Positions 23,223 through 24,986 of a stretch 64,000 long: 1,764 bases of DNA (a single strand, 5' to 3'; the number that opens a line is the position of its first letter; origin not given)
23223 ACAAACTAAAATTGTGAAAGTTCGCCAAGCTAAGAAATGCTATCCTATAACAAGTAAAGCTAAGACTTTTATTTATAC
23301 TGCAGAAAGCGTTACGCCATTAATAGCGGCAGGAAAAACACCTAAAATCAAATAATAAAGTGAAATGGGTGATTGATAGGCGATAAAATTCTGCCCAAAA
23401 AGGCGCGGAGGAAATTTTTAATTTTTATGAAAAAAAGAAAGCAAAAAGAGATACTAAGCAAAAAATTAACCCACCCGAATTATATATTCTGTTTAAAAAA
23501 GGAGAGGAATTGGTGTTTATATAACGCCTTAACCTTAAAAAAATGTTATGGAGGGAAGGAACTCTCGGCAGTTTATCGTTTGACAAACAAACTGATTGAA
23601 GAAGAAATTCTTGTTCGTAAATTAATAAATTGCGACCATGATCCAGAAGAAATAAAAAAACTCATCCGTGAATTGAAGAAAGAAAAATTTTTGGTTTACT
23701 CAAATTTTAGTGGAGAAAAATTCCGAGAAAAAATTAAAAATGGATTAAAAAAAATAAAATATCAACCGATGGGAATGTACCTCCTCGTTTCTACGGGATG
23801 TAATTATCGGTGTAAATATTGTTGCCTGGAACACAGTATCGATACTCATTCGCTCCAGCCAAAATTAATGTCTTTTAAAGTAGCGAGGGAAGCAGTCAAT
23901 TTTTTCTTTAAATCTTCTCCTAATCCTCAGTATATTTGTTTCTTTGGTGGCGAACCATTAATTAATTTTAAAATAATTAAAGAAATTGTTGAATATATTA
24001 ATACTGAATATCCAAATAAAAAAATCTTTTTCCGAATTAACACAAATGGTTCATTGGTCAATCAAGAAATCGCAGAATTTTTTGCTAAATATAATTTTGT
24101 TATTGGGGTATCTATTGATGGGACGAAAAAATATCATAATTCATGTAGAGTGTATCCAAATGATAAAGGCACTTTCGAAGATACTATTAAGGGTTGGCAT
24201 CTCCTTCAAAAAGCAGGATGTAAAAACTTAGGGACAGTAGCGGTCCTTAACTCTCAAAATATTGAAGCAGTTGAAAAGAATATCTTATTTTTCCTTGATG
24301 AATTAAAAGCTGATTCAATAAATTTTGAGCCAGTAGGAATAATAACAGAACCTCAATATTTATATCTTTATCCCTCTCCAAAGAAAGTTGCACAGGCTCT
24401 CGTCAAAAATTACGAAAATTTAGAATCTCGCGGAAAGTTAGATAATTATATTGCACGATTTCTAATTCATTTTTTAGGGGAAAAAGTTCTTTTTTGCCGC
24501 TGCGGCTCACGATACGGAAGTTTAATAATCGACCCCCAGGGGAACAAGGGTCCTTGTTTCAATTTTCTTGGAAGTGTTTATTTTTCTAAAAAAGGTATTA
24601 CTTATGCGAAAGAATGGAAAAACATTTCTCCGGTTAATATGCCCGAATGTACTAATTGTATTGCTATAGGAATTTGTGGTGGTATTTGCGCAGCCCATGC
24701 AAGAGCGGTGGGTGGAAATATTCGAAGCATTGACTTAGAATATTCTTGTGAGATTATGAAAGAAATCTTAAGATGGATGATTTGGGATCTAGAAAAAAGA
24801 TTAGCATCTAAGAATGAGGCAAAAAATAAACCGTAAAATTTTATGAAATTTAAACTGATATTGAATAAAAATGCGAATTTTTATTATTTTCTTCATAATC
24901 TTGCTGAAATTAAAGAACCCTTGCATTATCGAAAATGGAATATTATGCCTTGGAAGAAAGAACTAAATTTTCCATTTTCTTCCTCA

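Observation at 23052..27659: Low-GC insertion rebuilt alaS: orphan AlaRS 5' fragment, radical-SAM/SPASM enzyme plus HExxH protein, and a compositionally chimeric alaS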

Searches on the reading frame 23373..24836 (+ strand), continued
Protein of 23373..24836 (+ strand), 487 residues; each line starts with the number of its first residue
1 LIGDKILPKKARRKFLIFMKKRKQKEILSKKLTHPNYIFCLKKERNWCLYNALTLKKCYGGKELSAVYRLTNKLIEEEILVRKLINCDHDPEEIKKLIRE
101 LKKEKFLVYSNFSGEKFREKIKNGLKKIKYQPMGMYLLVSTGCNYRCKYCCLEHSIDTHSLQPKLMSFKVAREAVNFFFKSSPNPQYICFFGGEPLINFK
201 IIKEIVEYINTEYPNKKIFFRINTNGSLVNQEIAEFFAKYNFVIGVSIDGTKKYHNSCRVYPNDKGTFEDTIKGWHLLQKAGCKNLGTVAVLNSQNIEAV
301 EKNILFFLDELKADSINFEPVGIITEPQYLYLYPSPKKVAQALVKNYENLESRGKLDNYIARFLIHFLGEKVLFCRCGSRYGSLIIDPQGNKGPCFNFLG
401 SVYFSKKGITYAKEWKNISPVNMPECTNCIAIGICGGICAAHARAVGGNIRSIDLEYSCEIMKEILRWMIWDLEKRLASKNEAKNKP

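Call 53: search_protein_families(library=pfam, proteins=[L019:4252-5052:-, L022:3181-3780:+, L022:96-1427:-], max_evalue=0.01)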
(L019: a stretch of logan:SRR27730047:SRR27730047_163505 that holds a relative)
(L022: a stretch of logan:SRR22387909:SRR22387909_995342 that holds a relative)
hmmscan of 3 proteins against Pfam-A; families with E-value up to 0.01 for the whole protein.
L019:4252-5052:- (266 aa): 20 families
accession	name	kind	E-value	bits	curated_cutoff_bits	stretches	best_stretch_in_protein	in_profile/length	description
PF13649.12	Methyltransf_25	-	1.2e-21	77.7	27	1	55-151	1-97/97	Methyltransferase domain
PF08241.18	Methyltransf_11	-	3.2e-17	63.4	21.2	1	56-155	1-95/95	Methyltransferase domain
PF13847.12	Methyltransf_31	-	5.1e-15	55.9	27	1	50-171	2-126/145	Methyltransferase domain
PF01209.24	Ubie_methyltran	-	2.6e-14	53.6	20.1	1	30-169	26-166/233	ubiE/COQ5 methyltransferase family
PF03848.20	TehB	-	1.5e-12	47.8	20.4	1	32-154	12-131/193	Tellurite resistance protein TehB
PF08242.18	Methyltransf_12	-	1.5e-10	42.1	30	1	56-153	1-98/98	Methyltransferase domain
PF02353.26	CMAS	-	5.3e-10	39.5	27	1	37-157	48-166/273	Mycolic acid cyclopropane synthetase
PF13489.12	Methyltransf_23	-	1.2e-09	38.6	27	1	40-162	13-123/164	Methyltransferase domain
PF00398.26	RrnaAD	-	2.1e-08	34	24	1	33-170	12-149/263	Ribosomal RNA adenine dimethylase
PF05175.20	MTS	-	1e-07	32.2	23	1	46-159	26-142/170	Methyltransferase small domain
PF09445.16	Methyltransf_15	-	2.9e-06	27.4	22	1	54-120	3-69/165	RNA cap guanine-N2 methyltransferase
PF01135.25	PCMT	-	9.7e-06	25.9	20.3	1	42-168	64-185/210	Protein-L-isoaspartate(D-aspartate) O-methyltransferase (PCMT)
PF01728.25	FtsJ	-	8.1e-05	23.1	24.1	1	45-162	14-144/181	FtsJ-like methyltransferase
PF03291.22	mRNA_G-N7_MeTrfase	-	0.0001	21.9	26.6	1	53-170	63-195/315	mRNA (guanine-N(7))-methyltransferase domain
PF06325.19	PrmA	-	0.00018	21.6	22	1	37-123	149-233/296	Ribosomal protein L11 methyltransferase (PrmA)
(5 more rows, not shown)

L022:3181-3780:+ (199 aa): 4 families
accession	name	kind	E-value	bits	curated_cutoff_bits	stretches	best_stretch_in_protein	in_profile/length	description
PF13302.13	Acetyltransf_3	-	9.6e-25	88.3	25.4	1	26-160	3-138/138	Acetyltransferase (GNAT) domain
PF00583.31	Acetyltransf_1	-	6e-11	43.1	20.7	1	62-159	23-116/116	Acetyltransferase (GNAT) family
PF13420.13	Acetyltransf_4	-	2.4e-06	28.1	24.3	1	28-178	2-153/155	Acetyltransferase (GNAT) domain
PF13673.13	Acetyltransf_10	-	0.001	19.5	23.6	1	69-163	25-111/128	Acetyltransferase (GNAT) domain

L022:96-1427:- (443 aa): 1 family
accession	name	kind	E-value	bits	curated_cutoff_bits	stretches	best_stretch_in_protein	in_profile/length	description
PF01411.24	tRNA-synt_2c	-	8.9e-140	467.3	30.3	1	8-439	1-436/552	tRNA synthetases class II (A)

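Call 82: search_solved_structures(query=window:23373-24833:+, max_evalue=0.001)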
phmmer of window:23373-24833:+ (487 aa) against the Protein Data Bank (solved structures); distinct sequences matched with E-value up to 0.001: 8.
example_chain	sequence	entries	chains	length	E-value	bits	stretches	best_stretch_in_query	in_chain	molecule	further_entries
5wgg_A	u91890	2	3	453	3.4e-30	108.3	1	89-471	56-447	Radical SAM domain protein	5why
8vpo_A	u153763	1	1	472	1.7e-21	79.6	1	29-474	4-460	Radical SAM core domain-containing protein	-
4k37_A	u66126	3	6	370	5.5e-12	48.2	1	139-334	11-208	Anaerobic sulfatase-maturating enzyme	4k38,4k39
9gm3_A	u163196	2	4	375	5.6e-12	48.2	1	138-293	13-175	ChlB radical SAM domain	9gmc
4k36_A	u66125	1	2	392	6.4e-12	48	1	139-346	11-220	Anaerobic sulfatase-maturating enzyme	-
8ai6_A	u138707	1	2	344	5.2e-06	28.6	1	139-247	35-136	Putative peptide biosynthesis protein YydG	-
8ai3_A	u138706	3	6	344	5.2e-06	28.6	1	139-247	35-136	Putative peptide biosynthesis protein YydG | Radical SAM core domain-containing protein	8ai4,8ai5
8ai1_A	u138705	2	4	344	5.2e-06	28.6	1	139-247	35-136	Putative peptide biosynthesis protein YydG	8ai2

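Call 101: find_related_loci(query=A1, collection=viral_contigs, flank=8000)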
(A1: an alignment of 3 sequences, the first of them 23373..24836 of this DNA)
Query A1 (487 aa) in viral_contigs; peptide patterns used: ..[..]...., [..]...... (x = any residue, [..] = any of these).
84 stretches matched a pattern, but none encodes a relative of the query by tblastn (E <= 1e-3).

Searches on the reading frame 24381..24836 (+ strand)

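Call 73: search_protein_families(library=pfam, proteins=[window:24381-24836:+], max_evalue=10)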
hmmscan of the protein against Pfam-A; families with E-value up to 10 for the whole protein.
window:24381-24836:+ (151 aa): 1 family
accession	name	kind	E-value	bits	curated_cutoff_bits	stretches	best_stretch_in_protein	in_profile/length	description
PF11946.13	DUF3463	-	0.0055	17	31.3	1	28-95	48-112/134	Domain of unknown function (DUF3463)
